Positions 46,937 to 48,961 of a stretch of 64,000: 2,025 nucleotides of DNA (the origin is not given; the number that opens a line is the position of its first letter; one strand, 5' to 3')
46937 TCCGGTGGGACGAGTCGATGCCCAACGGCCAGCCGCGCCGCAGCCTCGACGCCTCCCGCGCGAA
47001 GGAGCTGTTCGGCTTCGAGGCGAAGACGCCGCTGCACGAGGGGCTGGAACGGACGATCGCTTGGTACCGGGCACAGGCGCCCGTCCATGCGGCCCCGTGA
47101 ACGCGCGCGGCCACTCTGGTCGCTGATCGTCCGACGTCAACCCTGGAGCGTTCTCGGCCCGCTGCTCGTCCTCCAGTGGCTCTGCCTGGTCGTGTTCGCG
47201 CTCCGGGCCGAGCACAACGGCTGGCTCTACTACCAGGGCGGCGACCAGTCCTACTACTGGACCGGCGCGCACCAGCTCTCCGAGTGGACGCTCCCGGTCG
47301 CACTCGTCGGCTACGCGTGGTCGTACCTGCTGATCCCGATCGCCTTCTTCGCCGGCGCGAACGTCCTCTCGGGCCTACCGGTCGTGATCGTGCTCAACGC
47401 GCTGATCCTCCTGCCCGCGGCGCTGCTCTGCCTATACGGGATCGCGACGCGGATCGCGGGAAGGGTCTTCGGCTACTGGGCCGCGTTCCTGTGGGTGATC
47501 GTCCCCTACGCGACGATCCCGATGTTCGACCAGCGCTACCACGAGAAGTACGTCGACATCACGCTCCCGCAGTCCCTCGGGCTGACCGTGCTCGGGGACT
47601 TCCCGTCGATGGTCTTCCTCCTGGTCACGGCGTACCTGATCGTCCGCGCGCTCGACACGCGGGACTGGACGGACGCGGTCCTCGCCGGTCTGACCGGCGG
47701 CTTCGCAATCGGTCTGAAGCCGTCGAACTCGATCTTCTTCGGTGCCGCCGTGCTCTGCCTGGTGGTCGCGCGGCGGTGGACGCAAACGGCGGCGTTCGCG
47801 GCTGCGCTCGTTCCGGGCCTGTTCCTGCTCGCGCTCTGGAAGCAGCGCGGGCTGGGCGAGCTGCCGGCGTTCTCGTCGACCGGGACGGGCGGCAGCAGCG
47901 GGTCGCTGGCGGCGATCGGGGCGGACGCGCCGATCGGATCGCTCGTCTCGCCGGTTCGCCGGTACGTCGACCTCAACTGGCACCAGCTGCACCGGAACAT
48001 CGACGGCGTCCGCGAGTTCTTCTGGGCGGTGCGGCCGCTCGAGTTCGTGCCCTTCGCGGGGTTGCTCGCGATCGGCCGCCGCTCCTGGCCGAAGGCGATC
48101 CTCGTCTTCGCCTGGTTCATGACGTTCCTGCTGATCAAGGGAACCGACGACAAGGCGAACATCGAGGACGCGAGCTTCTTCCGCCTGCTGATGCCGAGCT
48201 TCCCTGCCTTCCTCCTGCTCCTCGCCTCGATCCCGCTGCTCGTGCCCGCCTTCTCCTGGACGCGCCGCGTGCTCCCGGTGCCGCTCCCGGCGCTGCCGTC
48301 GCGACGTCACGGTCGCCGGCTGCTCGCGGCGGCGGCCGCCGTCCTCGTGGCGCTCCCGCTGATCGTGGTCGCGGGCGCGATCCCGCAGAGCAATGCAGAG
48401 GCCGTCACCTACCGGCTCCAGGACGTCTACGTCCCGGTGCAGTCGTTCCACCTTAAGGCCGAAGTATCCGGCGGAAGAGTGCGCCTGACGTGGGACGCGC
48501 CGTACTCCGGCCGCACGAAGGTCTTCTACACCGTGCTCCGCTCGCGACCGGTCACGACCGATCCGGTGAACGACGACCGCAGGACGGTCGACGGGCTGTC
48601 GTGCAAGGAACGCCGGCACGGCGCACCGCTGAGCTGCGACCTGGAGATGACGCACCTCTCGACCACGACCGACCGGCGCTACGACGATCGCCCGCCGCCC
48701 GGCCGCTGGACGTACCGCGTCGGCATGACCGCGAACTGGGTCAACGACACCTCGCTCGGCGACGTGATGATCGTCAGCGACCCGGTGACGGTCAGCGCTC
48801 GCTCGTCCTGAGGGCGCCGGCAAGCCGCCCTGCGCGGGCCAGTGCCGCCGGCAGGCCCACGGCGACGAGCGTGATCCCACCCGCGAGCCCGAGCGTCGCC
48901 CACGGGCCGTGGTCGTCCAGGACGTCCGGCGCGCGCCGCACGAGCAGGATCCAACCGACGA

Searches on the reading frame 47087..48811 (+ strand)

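Call 10: search_protein_families(library=pfam, proteins=[window:47087-48811:+])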
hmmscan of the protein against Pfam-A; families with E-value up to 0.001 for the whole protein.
window:47087-48811:+ (574 aa): 1 family
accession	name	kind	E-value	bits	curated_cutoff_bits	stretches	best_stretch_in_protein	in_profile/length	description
PF13231.12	PMT_2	-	2.7e-05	24.8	26.1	1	167-249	71-155/160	Dolichyl-phosphate-mannose-protein mannosyltransferase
